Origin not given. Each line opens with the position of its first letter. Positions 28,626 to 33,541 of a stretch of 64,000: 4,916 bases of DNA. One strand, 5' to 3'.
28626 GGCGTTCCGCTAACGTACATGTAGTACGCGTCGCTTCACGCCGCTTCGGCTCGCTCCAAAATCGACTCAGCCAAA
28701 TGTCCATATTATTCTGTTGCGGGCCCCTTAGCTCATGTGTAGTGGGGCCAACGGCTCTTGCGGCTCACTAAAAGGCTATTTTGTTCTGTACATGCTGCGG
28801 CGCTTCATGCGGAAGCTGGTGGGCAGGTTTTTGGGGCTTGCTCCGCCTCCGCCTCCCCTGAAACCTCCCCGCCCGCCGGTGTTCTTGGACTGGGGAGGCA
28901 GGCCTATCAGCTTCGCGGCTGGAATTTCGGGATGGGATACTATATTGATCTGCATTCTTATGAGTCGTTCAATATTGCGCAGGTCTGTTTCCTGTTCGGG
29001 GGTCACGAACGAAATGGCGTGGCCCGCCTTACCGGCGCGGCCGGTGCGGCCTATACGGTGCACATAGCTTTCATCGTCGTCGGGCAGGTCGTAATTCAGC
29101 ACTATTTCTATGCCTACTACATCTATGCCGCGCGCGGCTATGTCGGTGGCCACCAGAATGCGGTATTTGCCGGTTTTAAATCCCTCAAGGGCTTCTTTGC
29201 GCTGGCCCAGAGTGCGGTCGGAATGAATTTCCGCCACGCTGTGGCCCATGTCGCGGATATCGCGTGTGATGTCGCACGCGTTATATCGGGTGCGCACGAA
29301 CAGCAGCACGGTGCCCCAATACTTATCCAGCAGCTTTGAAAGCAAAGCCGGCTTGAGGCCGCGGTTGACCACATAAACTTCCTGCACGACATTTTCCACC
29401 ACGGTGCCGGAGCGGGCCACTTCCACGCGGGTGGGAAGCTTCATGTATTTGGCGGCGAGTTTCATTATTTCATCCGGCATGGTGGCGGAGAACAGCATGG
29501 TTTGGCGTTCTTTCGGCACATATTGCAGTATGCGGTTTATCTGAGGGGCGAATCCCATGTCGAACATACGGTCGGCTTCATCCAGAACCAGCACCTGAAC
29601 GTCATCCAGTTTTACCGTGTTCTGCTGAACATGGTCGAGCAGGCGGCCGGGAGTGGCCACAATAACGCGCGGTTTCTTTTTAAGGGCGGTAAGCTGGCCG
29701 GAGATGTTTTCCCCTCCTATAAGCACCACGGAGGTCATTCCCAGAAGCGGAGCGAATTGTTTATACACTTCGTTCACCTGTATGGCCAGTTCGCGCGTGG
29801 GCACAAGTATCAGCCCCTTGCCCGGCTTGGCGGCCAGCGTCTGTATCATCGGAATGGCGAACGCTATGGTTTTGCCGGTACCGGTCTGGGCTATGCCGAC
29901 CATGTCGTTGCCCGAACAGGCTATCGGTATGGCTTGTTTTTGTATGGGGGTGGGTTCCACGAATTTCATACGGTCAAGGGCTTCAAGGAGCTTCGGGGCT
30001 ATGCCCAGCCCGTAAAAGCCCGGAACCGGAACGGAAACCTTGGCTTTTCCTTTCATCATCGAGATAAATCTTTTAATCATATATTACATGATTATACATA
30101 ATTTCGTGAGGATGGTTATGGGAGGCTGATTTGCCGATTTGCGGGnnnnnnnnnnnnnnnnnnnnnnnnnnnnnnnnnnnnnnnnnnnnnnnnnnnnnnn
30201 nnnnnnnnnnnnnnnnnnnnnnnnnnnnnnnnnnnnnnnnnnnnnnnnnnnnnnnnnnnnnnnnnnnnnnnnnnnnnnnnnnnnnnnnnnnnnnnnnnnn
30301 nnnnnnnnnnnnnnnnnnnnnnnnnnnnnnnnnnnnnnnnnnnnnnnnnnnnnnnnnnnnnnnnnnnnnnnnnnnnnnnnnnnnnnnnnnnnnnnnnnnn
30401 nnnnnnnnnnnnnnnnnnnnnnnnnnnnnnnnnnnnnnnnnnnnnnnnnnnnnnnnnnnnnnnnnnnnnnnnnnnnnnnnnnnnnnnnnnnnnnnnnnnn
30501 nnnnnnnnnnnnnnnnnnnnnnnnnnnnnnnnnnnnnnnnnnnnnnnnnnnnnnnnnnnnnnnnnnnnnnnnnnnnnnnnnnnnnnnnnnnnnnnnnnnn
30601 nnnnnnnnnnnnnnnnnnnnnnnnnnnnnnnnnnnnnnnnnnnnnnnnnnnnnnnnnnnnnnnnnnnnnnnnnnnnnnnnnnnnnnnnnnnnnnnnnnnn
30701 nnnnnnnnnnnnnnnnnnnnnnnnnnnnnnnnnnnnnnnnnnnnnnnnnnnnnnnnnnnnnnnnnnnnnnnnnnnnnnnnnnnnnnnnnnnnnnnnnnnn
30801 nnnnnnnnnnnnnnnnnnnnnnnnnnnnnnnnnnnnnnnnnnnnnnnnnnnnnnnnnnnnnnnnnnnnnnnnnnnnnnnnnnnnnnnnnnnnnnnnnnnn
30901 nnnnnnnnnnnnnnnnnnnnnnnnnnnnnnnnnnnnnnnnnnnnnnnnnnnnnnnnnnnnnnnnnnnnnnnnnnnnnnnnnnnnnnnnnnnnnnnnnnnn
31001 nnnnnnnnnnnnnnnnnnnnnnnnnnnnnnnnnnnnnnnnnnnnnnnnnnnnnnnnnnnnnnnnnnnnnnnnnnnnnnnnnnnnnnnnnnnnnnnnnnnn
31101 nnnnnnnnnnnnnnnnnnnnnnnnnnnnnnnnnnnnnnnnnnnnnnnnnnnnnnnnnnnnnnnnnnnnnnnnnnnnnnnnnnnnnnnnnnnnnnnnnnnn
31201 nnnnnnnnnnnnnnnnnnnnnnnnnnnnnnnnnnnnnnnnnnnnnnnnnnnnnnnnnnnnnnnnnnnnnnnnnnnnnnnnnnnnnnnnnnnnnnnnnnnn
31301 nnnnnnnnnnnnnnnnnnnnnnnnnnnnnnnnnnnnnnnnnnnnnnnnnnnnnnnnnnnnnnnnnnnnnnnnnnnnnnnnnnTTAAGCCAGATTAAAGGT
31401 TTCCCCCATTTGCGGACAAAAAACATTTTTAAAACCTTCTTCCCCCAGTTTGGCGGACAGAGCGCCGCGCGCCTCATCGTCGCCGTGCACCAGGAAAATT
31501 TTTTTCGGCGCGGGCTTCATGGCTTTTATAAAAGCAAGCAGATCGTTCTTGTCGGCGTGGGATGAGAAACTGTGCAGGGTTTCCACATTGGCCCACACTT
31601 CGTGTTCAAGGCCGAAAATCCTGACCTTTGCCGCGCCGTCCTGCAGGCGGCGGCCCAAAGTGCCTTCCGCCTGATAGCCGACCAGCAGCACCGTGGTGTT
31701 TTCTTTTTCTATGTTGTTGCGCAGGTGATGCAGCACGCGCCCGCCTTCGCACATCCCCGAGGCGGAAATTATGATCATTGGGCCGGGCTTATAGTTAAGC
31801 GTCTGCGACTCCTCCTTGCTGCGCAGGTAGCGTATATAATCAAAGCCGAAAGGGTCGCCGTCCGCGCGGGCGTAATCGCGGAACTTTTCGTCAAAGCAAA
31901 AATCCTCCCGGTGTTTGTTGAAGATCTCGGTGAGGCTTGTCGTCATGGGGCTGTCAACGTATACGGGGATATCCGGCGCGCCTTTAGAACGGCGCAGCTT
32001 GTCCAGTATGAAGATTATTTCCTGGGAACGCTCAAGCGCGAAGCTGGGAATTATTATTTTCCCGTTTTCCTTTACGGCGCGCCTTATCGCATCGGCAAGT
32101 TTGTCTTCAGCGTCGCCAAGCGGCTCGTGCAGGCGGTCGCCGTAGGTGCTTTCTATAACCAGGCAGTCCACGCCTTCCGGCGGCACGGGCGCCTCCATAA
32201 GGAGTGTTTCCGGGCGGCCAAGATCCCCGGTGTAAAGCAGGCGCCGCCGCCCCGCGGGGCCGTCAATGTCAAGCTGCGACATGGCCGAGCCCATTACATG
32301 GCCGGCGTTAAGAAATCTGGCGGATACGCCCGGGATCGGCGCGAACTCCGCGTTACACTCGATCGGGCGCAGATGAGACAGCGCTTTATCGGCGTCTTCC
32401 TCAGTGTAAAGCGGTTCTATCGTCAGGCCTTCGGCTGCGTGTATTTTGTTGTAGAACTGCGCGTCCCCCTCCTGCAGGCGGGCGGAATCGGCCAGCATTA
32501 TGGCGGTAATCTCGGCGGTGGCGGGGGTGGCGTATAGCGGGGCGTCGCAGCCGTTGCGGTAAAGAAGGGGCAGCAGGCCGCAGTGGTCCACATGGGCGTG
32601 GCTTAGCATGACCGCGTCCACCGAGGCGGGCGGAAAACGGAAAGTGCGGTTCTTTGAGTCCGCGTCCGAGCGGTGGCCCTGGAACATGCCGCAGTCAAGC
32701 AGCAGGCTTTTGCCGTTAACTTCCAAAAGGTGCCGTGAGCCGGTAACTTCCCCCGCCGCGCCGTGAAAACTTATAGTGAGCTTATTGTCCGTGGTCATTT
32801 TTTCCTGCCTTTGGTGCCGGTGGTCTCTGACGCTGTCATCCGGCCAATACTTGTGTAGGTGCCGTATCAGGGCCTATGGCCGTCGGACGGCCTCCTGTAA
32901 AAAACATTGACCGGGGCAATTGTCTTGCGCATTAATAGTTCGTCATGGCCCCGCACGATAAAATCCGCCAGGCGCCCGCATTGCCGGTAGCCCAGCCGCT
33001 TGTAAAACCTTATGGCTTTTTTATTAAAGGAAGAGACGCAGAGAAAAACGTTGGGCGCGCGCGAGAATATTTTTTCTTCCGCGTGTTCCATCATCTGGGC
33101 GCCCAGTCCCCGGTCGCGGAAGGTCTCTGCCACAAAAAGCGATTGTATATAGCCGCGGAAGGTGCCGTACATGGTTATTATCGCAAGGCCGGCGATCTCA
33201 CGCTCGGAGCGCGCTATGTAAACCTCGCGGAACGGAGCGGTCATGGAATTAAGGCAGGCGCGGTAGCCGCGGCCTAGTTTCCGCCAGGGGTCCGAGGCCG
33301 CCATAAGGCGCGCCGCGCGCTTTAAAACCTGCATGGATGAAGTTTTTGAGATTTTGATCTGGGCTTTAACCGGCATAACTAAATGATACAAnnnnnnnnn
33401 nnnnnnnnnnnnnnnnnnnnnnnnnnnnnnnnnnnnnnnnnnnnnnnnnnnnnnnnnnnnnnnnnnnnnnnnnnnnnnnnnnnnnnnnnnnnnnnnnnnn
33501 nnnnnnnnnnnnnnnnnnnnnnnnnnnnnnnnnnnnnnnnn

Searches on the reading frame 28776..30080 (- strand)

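Call 27: search_protein_families(library=pfam, proteins=[window:28776-30080:-], max_evalue=0.001)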
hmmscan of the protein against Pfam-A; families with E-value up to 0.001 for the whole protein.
window:28776-30080:- (434 aa): 3 families
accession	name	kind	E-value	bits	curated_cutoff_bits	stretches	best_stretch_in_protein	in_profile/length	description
PF00270.35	DEAD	-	2.3e-50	171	26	1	44-207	1-166/167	DEAD/DEAH box helicase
PF00271.37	Helicase_C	-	7.4e-27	94.2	23.5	1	243-350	2-110/110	Helicase conserved C-terminal domain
PF04851.21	ResIII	-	2.9e-11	44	22.5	1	63-202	29-163/164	Type III restriction enzyme, res subunit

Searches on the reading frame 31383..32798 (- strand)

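Call 27: search_protein_families(library=pfam, proteins=[window:31383-32798:-], max_evalue=0.001)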
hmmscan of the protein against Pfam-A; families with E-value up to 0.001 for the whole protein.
window:31383-32798:- (471 aa): 5 families
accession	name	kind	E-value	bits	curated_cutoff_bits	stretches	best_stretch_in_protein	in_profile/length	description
PF10996.14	Beta-Casp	-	1.3e-39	135.9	27.7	1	259-385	2-120/120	Beta-Casp domain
PF07521.17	RMMBL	-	4.4e-17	62.3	21.6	1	400-462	3-63/63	Zn-dependent metallo-hydrolase RNA specificity domain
PF00753.33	Lactamase_B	-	2e-11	44.7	22.7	1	24-251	10-194/196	Metallo-beta-lactamase superfamily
PF12706.13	Lactamase_B_2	-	1.5e-09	38.2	27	1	54-221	25-169/200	Beta-lactamase superfamily domain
PF16661.11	Lactamase_B_6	-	1.6e-08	34.6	27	1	24-173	1-146/193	Metallo-beta-lactamase superfamily domain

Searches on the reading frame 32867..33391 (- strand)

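Call 6: search_protein_families(library=pfam, proteins=[window:32867-33391:-], max_evalue=0.01)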
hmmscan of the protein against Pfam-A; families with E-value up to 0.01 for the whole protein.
window:32867-33391:- (174 aa): 5 families
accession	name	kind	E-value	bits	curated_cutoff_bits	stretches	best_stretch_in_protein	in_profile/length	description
PF00583.31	Acetyltransf_1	-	8.9e-17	61.9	20.7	1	51-135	29-116/116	Acetyltransferase (GNAT) family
PF13508.13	Acetyltransf_7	-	1.2e-13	51.6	27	1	55-136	3-83/84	Acetyltransferase (GNAT) domain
PF13673.13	Acetyltransf_10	-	1.4e-11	44.9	23.6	1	55-140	31-112/128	Acetyltransferase (GNAT) domain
PF08445.16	FR47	-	1.2e-10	41.7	22.1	1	79-137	21-79/86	FR47-like protein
PF13420.13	Acetyltransf_4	-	0.00038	20.9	24.3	1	82-145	78-144/155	Acetyltransferase (GNAT) domain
